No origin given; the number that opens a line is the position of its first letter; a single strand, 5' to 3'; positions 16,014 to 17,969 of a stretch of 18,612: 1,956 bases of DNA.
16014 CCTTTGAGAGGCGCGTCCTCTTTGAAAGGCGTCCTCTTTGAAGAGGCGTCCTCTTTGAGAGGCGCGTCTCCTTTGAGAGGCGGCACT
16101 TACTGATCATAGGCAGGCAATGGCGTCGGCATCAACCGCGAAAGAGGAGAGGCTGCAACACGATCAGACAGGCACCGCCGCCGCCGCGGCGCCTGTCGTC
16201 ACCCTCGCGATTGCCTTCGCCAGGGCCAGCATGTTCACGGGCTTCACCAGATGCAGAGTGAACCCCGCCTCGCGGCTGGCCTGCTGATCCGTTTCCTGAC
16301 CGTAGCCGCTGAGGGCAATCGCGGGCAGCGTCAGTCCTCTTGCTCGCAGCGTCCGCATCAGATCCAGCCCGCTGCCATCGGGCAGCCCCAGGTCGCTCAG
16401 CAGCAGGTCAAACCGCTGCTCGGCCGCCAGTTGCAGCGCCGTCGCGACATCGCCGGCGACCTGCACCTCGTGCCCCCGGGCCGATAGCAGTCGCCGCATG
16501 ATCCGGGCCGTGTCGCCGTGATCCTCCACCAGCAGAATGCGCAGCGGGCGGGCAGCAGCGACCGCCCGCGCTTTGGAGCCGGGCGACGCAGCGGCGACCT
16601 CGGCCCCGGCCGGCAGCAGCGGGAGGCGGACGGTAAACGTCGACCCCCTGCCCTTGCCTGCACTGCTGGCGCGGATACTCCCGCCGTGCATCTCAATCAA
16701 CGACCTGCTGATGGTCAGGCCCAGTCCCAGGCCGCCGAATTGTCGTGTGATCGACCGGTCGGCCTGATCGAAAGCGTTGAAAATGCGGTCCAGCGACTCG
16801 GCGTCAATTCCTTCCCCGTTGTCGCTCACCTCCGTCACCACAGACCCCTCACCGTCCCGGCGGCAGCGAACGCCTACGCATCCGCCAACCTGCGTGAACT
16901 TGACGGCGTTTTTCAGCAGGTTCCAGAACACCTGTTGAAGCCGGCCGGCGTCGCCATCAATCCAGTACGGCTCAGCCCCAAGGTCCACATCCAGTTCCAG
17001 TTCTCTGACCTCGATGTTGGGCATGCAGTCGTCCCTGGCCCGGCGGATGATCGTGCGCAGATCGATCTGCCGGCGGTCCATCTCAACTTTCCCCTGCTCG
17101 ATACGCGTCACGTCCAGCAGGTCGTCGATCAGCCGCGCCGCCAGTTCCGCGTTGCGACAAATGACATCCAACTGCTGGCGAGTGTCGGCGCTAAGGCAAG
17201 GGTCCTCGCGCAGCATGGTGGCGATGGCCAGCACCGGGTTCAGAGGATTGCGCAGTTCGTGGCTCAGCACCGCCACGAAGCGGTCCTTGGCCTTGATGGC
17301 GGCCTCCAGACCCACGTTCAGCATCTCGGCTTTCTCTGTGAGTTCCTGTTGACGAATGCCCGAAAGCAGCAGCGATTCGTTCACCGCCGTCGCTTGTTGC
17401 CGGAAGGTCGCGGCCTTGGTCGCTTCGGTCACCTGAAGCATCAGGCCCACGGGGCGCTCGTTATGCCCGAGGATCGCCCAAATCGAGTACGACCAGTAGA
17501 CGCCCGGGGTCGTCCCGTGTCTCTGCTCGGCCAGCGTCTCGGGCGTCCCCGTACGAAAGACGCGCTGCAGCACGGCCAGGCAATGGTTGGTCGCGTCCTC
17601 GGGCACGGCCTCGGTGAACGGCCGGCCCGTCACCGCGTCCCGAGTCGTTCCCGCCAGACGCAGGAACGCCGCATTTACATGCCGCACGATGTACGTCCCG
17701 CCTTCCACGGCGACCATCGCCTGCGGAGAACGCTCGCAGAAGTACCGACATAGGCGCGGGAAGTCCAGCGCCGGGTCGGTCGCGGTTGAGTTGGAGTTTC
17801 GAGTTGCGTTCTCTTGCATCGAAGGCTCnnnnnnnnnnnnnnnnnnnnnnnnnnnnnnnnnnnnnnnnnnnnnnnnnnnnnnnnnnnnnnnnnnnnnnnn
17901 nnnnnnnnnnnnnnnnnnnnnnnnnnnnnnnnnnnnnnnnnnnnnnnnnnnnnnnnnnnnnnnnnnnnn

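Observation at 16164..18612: KaiC homologue translationally adjacent to a PAS hybrid histidine kinase in a non-cyanobacterial high-GC genome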

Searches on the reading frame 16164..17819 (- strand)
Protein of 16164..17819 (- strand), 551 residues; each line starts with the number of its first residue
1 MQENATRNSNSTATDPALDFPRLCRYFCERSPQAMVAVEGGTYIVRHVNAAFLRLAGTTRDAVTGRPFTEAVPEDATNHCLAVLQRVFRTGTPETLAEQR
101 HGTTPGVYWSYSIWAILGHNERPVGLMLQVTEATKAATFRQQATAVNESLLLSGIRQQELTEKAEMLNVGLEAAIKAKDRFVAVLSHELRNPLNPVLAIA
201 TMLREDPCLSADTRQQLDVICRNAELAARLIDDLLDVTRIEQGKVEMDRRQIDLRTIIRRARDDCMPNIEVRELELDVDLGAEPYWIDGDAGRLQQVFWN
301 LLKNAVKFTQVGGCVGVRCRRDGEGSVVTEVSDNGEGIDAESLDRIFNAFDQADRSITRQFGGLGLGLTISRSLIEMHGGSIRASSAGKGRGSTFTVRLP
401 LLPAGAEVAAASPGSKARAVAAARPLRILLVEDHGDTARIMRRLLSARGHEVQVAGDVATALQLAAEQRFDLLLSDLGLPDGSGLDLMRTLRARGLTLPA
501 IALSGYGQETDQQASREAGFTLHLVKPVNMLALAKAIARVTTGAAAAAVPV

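Call 6: search_protein_families(library=pfam, proteins=[window:16164-17819:-], max_evalue=0.01)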
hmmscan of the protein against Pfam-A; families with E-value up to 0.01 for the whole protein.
window:16164-17819:- (551 aa): 6 families
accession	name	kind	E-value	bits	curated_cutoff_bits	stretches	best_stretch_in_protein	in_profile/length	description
PF02518.31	HATPase_c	-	8.8e-29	100.6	26.4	1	289-401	1-109/111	Histidine kinase-, DNA gyrase B-, and HSP90-like ATPase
PF00072.30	Response_reg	-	4e-21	75.7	30.2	1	428-537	1-110/111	Response regulator receiver domain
PF00512.31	HisKA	-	9.6e-18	64.4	26.9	1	177-243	1-66/66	His Kinase A (phospho-acceptor) domain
PF08448.16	PAS_4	-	1.3e-07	32.3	23.1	1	31-135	4-107/110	PAS fold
PF13426.13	PAS_9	-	0.00018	22.1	27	1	41-88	11-57/103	PAS domain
PF13188.13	PAS_8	-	0.0037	17.6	21.8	0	31-80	10-55/65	PAS domain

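Call 7: search_protein_families(library=ncbifam, proteins=[window:16164-17819:-], max_evalue=0.01)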
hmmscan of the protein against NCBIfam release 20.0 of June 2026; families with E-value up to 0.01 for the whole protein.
window:16164-17819:- (551 aa): 152 families (the best 25 are shown)
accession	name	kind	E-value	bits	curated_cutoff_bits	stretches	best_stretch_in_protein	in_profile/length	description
TIGR02956.1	TMAO_torS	equivalog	4.9e-75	253.3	676.5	1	172-545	458-824/967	TMAO reductase system sensor histidine kinase/response regulator TorS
NF008302.0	PRK11091.1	equivalog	1.8e-64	218.2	838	1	159-541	265-643/779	aerobic respiration two-component sensor histidine kinase ArcB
NF041947.1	LuxQ_Vibrio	equivalog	7.3e-64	216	1200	1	172-538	466-836/843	quorum-sensing autoinducer 2 sensor kinase/phosphatase LuxQ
NF008318.0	PRK11107.1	equivalog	4.1e-54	184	890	2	174-402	289-519/920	two-component sensor histidine kinase BarA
NF011874.0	PRK15347.1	equivalog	7.1e-53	179.9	852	2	172-402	392-615/921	two component system sensor kinase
NF008099.0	PRK10841.1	equivalog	2.5e-51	174.5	920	2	171-411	463-700/949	two-component system sensor histidine kinase RcsC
NF008543.0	PRK11466.1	equivalog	7.2e-51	173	982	1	171-541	437-798/914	TMAO reductase system sensor histidine kinase/response regulator TorS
NF038297.2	hybrid_HK_HrmK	equivalog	6.1e-50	170.5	725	1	158-539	215-606/607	hybrid histidine kinase/response regulator HrmK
NF046044.1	PnpS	equivalog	2.7e-48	164.9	400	1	177-400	169-390/390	two-component system histidine kinase PnpS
NF041832.1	near_NosP_CTERM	subfamily_domain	6.8e-47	160.3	400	1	172-538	1-367/370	NahK/ErcS family hybrid sensor histidine kinase/response regulator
TIGR02966.1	phoR_proteo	equivalog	3.6e-45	154.4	334.2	1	177-399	113-333/333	phosphate regulon sensor histidine kinase PhoR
NF047874.1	MASE3_PAS_HK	subfamily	7.5e-45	153.9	560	1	28-401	271-625/655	MASE3 domain-containing sensor histidine kinase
NF041880.1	EPS_EpsF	equivalog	7.7e-45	153.3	900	1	170-400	266-492/492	response regulator EpsF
NF045901.1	HisKinLetSLeg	equivalog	1.1e-44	152.6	1650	2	174-401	289-518/906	two-component system sensor histidine kinase LetS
NF033092.0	HK_WalK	equivalog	4.5e-43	147.7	725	1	178-401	372-594/594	cell wall metabolism sensor histidine kinase WalK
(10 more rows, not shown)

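Call 8: find_encoding_contigs(protein=window:16164-17819:-, flank=10000, max_places=10)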
Protein window:16164-17819:- (551 aa): no gene with exactly this product is on record in the collection.

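Call 38: search_protein_families(library=pfam, alignment_id=A1, max_evalue=0.001)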
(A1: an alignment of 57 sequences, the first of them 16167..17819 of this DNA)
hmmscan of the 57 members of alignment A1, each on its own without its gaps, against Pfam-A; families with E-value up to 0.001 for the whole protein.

A. member 1, window:16167-17819:- (551 aa): 5 families
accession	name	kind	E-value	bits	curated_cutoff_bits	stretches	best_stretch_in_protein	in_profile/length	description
PF02518.31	HATPase_c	-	8.8e-29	100.6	26.4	1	289-401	1-109/111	Histidine kinase-, DNA gyrase B-, and HSP90-like ATPase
PF00072.30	Response_reg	-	4e-21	75.7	30.2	1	428-537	1-110/111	Response regulator receiver domain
PF00512.31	HisKA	-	9.6e-18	64.4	26.9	1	177-243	1-66/66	His Kinase A (phospho-acceptor) domain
PF08448.16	PAS_4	-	1.3e-07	32.3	23.1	1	31-135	4-107/110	PAS fold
PF13426.13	PAS_9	-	0.00018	22.1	27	1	41-88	11-57/103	PAS domain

B. families by the number of members that match (of 57 scanned): 29 families (the first 25 are shown)
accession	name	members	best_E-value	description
PF08448.16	PAS_4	43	7.9e-55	PAS fold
PF13426.13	PAS_9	41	5.6e-47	PAS domain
PF02518.31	HATPase_c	40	1.4e-30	Histidine kinase-, DNA gyrase B-, and HSP90-like ATPase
PF00989.32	PAS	38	1.5e-50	PAS fold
PF13188.13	PAS_8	38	1.6e-19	PAS domain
PF00512.31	HisKA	28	8.2e-20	His Kinase A (phospho-acceptor) domain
PF13581.12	HATPase_c_2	21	2.5e-07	Histidine kinase-like ATPase domain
PF00072.30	Response_reg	19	4.1e-28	Response regulator receiver domain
PF08447.18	PAS_3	16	1.4e-33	PAS fold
PF07536.20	HWE_HK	12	5.1e-19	HWE histidine kinase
PF07730.19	HisKA_3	12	5.5e-15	Histidine kinase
PF07568.18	HisKA_2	10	3.1e-14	Histidine kinase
PF12860.13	PAS_7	4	1e-05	PAS fold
PF13596.12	PAS_10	3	6.7e-07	PAS domain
PF13185.12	GAF_2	2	3.5e-13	GAF domain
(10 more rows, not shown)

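Call 56: find_related_loci(query=window:16167-17819:-, collection=metagenome_contigs, flank=6000)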
Query window:16167-17819:- (551 aa) in metagenome_contigs; peptide patterns used: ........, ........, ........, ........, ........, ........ (x = any residue, [..] = any of these).
354 stretches matched a pattern; 271 encode a relative of the query (tblastn E <= 1e-3); the best 80 are kept; 80 distinct loci.
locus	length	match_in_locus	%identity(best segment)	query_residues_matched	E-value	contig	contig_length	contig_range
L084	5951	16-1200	46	172-545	1e-98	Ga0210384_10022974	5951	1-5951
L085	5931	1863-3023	41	157-544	1e-77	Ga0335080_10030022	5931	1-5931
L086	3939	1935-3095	41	157-544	7e-78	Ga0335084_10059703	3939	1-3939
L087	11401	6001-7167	39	156-538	1e-74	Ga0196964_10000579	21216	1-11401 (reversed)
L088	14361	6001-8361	42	176-538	3e-74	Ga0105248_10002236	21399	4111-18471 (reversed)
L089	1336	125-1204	42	174-533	2e-79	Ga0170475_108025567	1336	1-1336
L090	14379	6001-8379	41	176-542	5e-73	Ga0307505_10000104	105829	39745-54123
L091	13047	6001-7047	41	178-527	2e-71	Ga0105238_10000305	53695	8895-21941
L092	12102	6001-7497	33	22-544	6e-71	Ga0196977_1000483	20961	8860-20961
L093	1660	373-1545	43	157-541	9e-75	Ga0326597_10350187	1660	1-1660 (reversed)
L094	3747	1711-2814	39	171-537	1e-70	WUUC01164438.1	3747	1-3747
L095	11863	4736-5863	41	162-535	6e-70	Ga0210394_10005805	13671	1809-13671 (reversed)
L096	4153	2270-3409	38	155-542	8e-70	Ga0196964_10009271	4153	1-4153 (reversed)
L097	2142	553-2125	39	169-550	1e-71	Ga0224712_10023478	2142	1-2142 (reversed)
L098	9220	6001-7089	40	178-538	2e-69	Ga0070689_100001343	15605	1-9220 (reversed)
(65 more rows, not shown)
